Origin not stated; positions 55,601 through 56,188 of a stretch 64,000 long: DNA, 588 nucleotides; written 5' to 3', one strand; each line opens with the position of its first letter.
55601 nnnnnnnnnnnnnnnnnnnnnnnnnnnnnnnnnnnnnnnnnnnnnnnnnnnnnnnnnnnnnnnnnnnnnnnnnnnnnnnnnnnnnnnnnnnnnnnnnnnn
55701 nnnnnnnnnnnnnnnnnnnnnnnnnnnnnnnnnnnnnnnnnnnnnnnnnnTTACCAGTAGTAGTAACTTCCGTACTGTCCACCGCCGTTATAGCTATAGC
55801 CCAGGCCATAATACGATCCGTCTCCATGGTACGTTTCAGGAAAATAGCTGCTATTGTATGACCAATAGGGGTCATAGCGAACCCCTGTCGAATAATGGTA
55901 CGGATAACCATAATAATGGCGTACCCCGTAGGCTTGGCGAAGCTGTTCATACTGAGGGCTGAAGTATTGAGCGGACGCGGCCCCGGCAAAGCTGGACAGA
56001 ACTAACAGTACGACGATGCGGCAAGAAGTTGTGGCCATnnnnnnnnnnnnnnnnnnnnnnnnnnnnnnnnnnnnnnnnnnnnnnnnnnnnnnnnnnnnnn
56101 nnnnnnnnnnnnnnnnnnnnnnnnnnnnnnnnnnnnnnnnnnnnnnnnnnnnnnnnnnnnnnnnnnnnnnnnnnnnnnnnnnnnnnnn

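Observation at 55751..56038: Tiny secreted protein that is ~30% tyrosine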

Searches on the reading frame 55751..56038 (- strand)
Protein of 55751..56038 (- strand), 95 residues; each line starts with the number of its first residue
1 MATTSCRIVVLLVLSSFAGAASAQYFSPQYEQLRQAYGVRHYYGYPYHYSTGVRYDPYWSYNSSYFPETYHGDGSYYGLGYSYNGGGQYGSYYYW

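Call 5: search_protein_families(library=pfam, proteins=[window:55751-56038:-], max_evalue=0.01)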
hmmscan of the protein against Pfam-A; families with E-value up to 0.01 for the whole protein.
window:55751-56038:- (95 aa): 0 families

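Call 6: find_homologous_proteins(query=window:55754-56038:-, max_evalue=1)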
Query window:55754-56038:- (95 aa): 35 proteins with E <= 1 among 35 candidates.
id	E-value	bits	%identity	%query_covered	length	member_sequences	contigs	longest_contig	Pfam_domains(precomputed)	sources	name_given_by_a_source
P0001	3.5e-42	161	77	86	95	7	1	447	-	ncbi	-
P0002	1.7e-35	139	73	100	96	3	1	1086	-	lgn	-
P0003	1.1e-33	134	70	100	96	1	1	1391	-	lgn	-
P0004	2.3e-32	129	65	100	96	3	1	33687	-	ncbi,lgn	-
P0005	7.9e-32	128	62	83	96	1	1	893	-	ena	-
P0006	1.7e-30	123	78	79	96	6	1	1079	-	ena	-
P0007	7.7e-30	121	63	100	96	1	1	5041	-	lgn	-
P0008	1.1e-29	121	61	86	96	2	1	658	-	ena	-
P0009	2.6e-29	120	62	83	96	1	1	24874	-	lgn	-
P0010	1.1e-28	117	66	94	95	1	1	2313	-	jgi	jgi:hypothetical protein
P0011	8.7e-28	115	64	98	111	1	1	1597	-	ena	-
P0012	3.7e-27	113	54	95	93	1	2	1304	-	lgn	-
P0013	6.5e-27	112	58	100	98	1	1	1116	-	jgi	jgi:hypothetical protein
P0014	7.0e-27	112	63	95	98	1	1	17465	-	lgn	-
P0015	1.3e-26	111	65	95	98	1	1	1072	-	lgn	-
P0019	2.4e-25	107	61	76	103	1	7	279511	-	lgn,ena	-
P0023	2.6e-23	100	61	94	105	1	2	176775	-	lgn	-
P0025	2.0e-21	94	58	71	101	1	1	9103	-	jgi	jgi:hypothetical protein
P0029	6.6e-20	89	78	38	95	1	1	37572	-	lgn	-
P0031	4.3e-19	87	58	93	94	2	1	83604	-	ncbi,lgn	ncbi:MAG: hypothetical protein ACR2IE_01195 [Candidatus Sumerlaeaceae bacterium]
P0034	4.7e-11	61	50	93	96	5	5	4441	-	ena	-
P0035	2.6e-10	58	49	97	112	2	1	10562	-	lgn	-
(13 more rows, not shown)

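Call 9: find_encoding_contigs(protein=P0019, flank=6000, max_places=2)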
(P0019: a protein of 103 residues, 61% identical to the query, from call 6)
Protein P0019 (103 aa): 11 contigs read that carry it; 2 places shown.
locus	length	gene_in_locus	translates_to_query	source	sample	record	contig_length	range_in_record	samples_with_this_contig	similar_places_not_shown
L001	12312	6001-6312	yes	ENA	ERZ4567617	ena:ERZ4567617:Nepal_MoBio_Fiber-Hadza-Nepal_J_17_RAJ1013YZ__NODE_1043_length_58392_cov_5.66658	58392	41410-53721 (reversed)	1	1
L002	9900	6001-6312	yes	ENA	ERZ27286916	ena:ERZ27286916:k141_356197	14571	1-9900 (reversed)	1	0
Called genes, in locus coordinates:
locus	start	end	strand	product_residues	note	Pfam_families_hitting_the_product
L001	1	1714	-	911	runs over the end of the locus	PF13625:Helicase_C_3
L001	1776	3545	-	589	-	PF13625:Helicase_C_3, PF00176:SNF2-rel_dom (weak), PF04851:ResIII, PF16203:ERCC3_RAD25_C, PF00271:Helicase_C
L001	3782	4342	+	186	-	PF09936:Methyltrn_RNA_4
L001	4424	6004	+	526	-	PF00963:Cohesin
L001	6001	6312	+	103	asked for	-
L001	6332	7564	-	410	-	PF05893:LuxC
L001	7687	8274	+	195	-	PF00677:Lum_binding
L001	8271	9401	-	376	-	PF08448:PAS_4 (weak), PF00512:HisKA, PF02518:HATPase_c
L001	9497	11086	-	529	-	-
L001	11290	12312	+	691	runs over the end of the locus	PF26626:DUF8201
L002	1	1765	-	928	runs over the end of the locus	PF13625:Helicase_C_3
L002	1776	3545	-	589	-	PF13625:Helicase_C_3, PF00176:SNF2-rel_dom (weak), PF04851:ResIII, PF16203:ERCC3_RAD25_C, PF00271:Helicase_C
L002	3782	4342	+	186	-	PF09936:Methyltrn_RNA_4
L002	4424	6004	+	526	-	PF00963:Cohesin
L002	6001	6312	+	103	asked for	-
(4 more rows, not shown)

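Call 10: find_encoding_contigs(protein=P0031, flank=6000, max_places=2)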
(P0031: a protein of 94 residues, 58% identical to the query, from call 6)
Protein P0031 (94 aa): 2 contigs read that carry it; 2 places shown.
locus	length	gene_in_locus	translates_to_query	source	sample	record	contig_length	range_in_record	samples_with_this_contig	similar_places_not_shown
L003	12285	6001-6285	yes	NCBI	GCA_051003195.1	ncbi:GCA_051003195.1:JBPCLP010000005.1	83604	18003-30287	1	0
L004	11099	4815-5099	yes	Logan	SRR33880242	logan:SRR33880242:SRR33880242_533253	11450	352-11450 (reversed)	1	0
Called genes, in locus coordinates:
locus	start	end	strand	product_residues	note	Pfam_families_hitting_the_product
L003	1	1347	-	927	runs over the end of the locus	PF13625:Helicase_C_3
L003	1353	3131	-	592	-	PF13625:Helicase_C_3, PF00176:SNF2-rel_dom, PF04851:ResIII, PF16203:ERCC3_RAD25_C, PF00271:Helicase_C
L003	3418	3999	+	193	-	PF09936:Methyltrn_RNA_4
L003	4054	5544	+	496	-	-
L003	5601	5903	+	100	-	-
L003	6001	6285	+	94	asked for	-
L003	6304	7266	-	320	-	PF01261:AP_endonuc_2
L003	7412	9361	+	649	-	PF13231:PMT_2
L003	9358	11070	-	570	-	PF16697:Yop-YscD_cpl, PF00498:FHA, PF13185:GAF_2, PF01590:GAF, PF13492:GAF_3, PF00512:HisKA, PF02518:HATPase_c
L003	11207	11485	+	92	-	PF04226:Transgly_assoc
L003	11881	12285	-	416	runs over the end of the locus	PF00005:ABC_tran, PF14524:Wzt_C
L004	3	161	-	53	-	?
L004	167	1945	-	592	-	PF13625:Helicase_C_3, PF00176:SNF2-rel_dom, PF04851:ResIII, PF16203:ERCC3_RAD25_C, PF00271:Helicase_C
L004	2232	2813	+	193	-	PF09936:Methyltrn_RNA_4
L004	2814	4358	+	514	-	-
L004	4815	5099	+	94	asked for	-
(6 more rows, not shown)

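Call 11: find_encoding_contigs(protein=P0023, flank=6000, max_places=2)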
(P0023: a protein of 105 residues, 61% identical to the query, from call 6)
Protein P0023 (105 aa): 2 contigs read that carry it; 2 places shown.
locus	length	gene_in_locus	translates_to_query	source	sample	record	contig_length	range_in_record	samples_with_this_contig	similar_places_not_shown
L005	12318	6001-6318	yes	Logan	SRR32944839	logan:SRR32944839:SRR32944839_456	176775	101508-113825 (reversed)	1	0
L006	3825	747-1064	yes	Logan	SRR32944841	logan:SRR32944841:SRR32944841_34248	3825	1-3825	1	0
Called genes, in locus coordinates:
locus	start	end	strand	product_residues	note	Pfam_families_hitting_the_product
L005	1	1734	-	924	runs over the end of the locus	PF13625:Helicase_C_3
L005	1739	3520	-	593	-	PF13625:Helicase_C_3, PF00176:SNF2-rel_dom (weak), PF04851:ResIII, PF16203:ERCC3_RAD25_C, PF00271:Helicase_C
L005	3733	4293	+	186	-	PF09936:Methyltrn_RNA_4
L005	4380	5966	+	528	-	-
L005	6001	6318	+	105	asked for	-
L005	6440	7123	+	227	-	PF02308:MgtC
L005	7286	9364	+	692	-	PF02922:CBM_48, PF00128:Alpha-amylase, PF21156:ISOA1-3_C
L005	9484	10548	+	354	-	PF00437:T2SSE, PF25199:nSTAND_NTPase5 (weak), PF13401:AAA_22 (faint)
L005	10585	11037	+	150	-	PF02577:BFN_dom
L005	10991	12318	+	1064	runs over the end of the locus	PF11721:Malectin, PF12215:Glyco_hydr_116N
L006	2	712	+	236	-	?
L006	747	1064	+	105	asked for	-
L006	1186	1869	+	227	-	PF02308:MgtC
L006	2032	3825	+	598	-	?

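Call 13: find_encoding_contigs(protein=P0035, flank=6000, max_places=2)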
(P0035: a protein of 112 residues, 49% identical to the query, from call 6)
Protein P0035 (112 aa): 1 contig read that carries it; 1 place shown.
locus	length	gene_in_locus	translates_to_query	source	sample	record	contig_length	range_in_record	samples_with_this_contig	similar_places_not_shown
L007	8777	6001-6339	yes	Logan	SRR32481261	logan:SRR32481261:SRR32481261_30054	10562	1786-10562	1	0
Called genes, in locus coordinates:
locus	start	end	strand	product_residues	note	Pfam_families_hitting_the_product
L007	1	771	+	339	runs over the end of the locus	PF06439:3keto-disac_hyd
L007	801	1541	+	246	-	PF00754:F5_F8_type_C (faint), PF22633:F5_F8_type_C_2 (weak)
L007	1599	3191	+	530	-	PF02366:PMT, PF13231:PMT_2 (weak)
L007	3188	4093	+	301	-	PF02424:ApbE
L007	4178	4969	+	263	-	-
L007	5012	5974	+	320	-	PF01261:AP_endonuc_2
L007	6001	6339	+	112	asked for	-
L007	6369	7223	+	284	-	PF00484:Pro_CA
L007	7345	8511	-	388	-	PF07221:GlcNAc_2-epim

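Call 14: find_encoding_contigs(protein=P0029, flank=6000, max_places=2)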
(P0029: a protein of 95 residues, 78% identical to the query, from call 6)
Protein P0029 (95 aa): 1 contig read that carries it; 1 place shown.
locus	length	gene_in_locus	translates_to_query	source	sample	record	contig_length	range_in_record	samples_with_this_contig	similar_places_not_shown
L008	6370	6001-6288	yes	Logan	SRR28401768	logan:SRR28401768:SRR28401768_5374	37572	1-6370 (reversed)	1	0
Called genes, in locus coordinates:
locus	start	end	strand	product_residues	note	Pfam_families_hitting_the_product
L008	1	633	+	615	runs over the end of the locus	PF00128:Alpha-amylase, PF02806:Alpha-amylase_C (weak)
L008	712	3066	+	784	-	PF03065:Glyco_hydro_57, PF12055:DUF3536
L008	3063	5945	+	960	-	PF00128:Alpha-amylase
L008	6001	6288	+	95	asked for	-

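Call 15: find_encoding_contigs(protein=P0034, flank=6000, max_places=3)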
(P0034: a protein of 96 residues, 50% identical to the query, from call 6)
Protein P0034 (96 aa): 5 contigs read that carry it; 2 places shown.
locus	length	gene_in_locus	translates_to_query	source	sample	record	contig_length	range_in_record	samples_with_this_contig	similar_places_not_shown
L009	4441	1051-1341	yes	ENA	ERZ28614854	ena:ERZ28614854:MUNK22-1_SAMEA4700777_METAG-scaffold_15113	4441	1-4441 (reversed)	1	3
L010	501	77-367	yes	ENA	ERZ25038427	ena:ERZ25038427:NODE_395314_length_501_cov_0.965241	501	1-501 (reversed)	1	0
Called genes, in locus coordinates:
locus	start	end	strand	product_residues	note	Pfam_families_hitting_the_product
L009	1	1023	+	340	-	?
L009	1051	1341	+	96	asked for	-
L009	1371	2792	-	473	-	PF04055:Radical_SAM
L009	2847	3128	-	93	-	PF04368:DUF507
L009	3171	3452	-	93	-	PF04368:DUF507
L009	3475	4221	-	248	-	PF20772:TACO1_YebC_N, PF01709:Transcrip_reg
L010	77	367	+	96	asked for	-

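Call 22: search_protein_families(library=ncbifam, proteins=[window:55751-56038:-], max_evalue=1)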
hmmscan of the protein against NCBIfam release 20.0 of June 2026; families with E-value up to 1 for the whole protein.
window:55751-56038:- (95 aa): 0 families

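Call 23: predict_structure(alignment_id=A1)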
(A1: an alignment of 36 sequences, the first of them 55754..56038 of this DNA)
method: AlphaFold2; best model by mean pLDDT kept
length: 95 residues; sequences in the alignment: 36
mean_pLDDT: 56.8   pTM: 0.26
mean pLDDT of the five models: 56.8, 54.4, 54.1, 53.5, 53.4
residues with pLDDT >= 90: 6; 70-90: 12; 50-70: 41; < 50: 36
segments of 3 or more residues with pLDDT < 50: 55-64, 72-95
pLDDT, mean of each block of 10 residues (from residue 1): 81 84 61 65 60 51 49 42 34 28
secondary structure, 60 per line:
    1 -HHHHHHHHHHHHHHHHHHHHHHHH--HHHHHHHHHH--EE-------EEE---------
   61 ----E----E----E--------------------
elements in order: H2-25 H28-37 E49-51

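Call 25: find_encoding_contigs(protein=window:55751-56038:-, flank=3000, max_places=3)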
Protein window:55751-56038:- (95 aa): 1 contig read that carries it; 1 place shown.
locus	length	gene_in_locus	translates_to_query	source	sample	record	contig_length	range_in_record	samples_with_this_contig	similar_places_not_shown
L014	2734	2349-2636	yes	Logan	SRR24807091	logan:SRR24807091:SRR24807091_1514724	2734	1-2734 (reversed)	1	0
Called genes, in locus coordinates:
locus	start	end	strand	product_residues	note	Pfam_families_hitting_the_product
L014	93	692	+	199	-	PF09936:Methyltrn_RNA_4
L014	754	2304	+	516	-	PF00963:Cohesin (weak)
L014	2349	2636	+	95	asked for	-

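Call 60: find_homologous_proteins(query=L003:5601-5900:+, max_evalue=0.01)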
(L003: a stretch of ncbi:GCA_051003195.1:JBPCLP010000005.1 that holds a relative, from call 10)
Query L003:5601-5900:+ (100 aa): 7 proteins with E <= 0.01 among 42 candidates.
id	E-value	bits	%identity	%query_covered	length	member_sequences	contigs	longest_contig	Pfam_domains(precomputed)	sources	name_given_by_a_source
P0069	9.8e-60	217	100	100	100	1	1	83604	-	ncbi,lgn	ncbi:MAG: hypothetical protein ACR2IE_01190 [Candidatus Sumerlaeaceae bacterium]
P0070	6.9e-37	144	73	81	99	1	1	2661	-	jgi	jgi:hypothetical protein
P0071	1.4e-34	136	63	100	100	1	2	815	-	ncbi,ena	-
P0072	6.6e-34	134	66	94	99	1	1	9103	-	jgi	jgi:hypothetical protein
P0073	8.4e-33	131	65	95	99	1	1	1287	-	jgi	jgi:hypothetical protein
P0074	1.8e-32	130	62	97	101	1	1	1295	-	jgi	jgi:hypothetical protein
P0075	1.3e-30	124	58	95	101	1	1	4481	-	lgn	-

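Call 62: list_cluster_members(proteins=[window:55754-56038:-, P0043, P0001, P0004])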
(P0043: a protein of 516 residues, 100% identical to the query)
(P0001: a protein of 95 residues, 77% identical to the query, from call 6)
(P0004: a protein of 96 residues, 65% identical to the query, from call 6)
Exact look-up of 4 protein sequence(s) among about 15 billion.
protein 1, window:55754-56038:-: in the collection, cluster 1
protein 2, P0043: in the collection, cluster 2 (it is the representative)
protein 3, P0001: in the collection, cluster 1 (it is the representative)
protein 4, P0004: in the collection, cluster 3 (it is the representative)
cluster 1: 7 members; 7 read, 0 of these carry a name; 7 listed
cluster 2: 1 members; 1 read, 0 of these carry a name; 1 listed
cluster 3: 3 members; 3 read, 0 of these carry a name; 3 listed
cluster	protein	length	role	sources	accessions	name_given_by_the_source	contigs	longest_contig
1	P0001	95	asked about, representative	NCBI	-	-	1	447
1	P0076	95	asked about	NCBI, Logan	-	-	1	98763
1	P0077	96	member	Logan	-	-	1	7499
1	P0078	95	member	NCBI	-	-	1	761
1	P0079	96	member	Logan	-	-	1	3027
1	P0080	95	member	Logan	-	-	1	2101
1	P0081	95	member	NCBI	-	-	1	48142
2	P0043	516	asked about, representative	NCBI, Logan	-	-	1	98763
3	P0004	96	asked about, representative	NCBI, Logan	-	-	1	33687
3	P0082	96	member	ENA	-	-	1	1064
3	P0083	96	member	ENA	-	-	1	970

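Call 66: search_protein_families(library=pfam, proteins=[P0069, P0035, P0034], max_evalue=10)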
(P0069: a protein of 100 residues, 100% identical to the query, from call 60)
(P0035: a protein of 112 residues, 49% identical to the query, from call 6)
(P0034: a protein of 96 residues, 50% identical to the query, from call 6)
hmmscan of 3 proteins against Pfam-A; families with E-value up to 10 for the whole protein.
P0069 (100 aa): 0 families

P0035 (112 aa): 0 families

P0034 (96 aa): 0 families

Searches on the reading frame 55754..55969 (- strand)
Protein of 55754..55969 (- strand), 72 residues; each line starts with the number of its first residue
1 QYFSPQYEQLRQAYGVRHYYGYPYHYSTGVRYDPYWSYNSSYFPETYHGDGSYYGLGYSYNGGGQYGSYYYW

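Call 20: search_solved_structures(query=A2, max_evalue=10)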
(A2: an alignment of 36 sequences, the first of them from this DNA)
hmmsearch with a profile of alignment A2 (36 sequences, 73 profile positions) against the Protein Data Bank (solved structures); distinct sequences matched with E-value up to 10: 0.

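Call 24: find_related_loci(query=A2, collection=genome_contigs, flank=6000)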
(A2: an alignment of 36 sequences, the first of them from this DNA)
Query A2 (72 aa) in genome_contigs; peptide patterns used: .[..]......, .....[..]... (x = any residue, [..] = any of these).
25 stretches matched a pattern; 3 encode a relative of the query (tblastn E <= 1e-3); 3 distinct loci.
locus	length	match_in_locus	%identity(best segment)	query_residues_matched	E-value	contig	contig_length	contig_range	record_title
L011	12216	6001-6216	79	2-72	6e-32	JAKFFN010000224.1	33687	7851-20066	MAG: Candidatus Sumerlaeales bacterium isolate LC101 contig-124_1323, whole genome shotgun sequence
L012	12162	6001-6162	72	6-59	5e-14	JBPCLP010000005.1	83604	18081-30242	MAG: Candidatus Sumerlaeaceae bacterium isolate TH_ant_mag_81 S1Ck127_3687517_flag_1_multi_11.9987_len_83604, whole geno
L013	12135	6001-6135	67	15-59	9e-13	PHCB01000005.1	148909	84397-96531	MAG: candidate division BRC1 bacterium HGW-BRC1-1 bjp_ig2102_scaffold_90, whole genome shotgun sequence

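Call 26: search_protein_representatives(alignment_id=A2)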
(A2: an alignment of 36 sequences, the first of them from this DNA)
Query: 36 sequences, 73 profile positions. Proteins with E-value up to 0.001 (for the whole library): 10; up to 1e-10: 10; up to 1e-30: 0. The best 10 are listed.
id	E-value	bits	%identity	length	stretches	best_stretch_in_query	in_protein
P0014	4.7e-30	119.7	-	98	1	1-73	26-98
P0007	1.1e-28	115.4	-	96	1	2-73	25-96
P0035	3.5e-25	104.1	-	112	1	4-73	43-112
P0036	1.6e-23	98.8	-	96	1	11-73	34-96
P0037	9.3e-22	93.1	-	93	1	9-73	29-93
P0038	2.2e-19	85.5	-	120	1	8-73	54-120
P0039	3.4e-19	84.9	-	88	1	16-73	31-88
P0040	2.6e-18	82.1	-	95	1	11-73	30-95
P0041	2.6e-17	78.9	-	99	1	12-73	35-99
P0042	3.4e-14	68.9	-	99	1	14-73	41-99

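Call 64: find_related_loci(query=A2, collection=metagenome_contigs, flank=3000)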
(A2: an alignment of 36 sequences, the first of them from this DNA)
Query A2 (72 aa) in metagenome_contigs; peptide patterns used: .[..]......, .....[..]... (x = any residue, [..] = any of these).
22 stretches matched a pattern; 7 encode a relative of the query (tblastn E <= 1e-3); 7 distinct loci.
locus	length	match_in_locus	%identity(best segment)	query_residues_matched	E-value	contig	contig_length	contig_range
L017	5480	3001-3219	71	1-72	2e-27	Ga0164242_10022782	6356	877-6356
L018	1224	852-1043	70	7-72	3e-24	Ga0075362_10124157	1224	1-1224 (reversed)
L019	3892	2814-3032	68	1-72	4e-19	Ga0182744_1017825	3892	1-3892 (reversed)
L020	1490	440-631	64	7-72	8e-19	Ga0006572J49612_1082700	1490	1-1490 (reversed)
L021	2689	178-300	77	29-72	3e-17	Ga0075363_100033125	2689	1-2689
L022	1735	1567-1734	59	9-67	1e-13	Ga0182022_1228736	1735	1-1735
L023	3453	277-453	49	15-72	2e-6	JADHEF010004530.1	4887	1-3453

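Call 66: search_protein_families(library=pfam, proteins=[window:55754-55969:-], max_evalue=10)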
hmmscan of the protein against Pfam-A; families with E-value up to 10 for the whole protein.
window:55754-55969:- (72 aa): 0 families
